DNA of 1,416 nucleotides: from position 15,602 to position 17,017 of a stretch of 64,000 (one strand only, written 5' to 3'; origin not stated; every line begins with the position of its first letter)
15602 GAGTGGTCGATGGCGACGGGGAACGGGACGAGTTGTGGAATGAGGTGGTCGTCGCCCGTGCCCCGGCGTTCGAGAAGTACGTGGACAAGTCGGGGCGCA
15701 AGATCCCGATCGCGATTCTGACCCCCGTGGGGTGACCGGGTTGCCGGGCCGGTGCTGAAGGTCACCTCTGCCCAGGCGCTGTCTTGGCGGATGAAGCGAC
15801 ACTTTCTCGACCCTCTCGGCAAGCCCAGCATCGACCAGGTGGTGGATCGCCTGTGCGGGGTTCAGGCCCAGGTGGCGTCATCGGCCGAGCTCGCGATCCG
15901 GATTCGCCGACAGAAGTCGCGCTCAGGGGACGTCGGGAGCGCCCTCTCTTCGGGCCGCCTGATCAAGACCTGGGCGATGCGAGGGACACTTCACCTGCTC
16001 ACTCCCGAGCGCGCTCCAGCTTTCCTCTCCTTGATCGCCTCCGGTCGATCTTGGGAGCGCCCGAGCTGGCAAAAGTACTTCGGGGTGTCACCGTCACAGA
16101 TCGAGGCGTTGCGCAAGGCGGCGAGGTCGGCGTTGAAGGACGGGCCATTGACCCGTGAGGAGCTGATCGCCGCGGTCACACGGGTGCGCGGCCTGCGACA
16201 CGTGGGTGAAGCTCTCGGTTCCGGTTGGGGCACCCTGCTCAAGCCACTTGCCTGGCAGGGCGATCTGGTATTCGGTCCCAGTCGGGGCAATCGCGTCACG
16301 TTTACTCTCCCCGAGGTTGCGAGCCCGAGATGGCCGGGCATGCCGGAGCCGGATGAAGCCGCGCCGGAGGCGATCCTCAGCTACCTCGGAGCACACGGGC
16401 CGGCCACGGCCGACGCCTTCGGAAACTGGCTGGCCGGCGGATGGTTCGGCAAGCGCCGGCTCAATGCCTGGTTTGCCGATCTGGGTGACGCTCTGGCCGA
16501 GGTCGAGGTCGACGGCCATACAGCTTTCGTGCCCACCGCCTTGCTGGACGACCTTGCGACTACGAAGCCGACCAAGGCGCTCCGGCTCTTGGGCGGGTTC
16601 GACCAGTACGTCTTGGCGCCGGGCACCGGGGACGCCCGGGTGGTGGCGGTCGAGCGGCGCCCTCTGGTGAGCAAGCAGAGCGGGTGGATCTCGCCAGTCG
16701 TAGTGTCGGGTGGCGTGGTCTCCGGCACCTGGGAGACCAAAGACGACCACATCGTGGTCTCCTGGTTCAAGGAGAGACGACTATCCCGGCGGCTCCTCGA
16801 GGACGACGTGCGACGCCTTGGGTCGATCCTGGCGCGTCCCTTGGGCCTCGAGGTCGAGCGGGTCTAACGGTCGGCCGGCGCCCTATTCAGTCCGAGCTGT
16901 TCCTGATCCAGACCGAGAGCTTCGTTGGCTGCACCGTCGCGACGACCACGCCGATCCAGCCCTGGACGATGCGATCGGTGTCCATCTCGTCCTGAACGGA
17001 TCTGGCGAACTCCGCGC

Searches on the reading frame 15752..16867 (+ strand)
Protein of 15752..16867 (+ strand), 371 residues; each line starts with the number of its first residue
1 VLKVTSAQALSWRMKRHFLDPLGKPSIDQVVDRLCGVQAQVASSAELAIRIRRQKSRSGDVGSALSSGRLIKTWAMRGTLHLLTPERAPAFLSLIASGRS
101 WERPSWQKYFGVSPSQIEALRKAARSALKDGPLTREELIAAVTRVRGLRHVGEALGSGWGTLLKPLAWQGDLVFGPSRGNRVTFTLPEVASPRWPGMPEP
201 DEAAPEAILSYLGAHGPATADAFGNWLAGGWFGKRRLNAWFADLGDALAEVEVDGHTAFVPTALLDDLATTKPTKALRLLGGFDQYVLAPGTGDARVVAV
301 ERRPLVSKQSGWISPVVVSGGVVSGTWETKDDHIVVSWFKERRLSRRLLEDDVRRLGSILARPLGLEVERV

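Call 77: search_protein_families(library=pfam, proteins=[window:15752-16867:+], max_evalue=0.001)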
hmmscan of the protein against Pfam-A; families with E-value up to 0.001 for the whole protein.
window:15752-16867:+ (371 aa): 1 family
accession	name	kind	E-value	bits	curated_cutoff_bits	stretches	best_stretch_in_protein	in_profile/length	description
PF06224.18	AlkZ-like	-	3.8e-45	155.4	25.9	1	31-356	1-326/329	DNA glycosylase AlkZ-like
